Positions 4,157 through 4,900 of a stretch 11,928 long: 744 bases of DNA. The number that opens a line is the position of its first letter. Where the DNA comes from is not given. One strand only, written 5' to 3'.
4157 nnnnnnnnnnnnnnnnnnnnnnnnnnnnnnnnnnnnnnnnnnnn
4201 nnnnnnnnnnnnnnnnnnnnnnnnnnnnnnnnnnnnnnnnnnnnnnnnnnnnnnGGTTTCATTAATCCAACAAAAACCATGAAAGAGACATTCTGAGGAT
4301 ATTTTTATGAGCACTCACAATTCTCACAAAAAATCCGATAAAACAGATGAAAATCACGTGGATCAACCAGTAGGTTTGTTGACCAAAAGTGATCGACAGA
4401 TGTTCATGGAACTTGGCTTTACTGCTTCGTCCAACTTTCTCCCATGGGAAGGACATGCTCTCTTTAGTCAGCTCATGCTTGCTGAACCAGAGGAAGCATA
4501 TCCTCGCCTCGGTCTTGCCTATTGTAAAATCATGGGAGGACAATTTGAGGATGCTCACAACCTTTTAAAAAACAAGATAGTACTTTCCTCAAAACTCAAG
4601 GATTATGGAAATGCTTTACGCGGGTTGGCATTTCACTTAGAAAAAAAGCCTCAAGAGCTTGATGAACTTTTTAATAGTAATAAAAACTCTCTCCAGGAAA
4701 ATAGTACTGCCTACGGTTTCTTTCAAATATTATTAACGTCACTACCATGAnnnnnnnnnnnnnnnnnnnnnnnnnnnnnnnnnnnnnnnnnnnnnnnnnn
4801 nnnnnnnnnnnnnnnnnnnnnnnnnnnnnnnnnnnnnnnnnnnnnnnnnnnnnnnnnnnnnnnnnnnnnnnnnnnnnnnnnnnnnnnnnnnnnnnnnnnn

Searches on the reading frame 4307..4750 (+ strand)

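Call 3: search_protein_families(library=pfam, proteins=[window:4307-4750:+], max_evalue=0.1)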
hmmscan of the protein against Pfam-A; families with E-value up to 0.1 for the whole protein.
window:4307-4750:+ (147 aa): 1 family
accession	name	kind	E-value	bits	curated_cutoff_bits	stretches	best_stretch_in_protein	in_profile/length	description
PF14559.12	TPR_19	-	0.00027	21.7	25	1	51-88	12-49/68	Tetratricopeptide repeat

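Call 4: search_protein_families(library=ncbifam, proteins=[window:4307-4750:+], max_evalue=0.1)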
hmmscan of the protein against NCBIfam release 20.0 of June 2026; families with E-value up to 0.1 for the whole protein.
window:4307-4750:+ (147 aa): 2 families
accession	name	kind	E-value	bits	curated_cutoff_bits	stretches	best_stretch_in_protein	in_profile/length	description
NF052304.1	CdsG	equivalog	0.024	14.9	170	1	28-117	6-92/133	CdsG family type III secretion system protein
TIGR02552.1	LcrH_SycD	equivalog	0.084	12.6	104.8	0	50-85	38-73/136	SycD/LcrH family type III secretion system chaperone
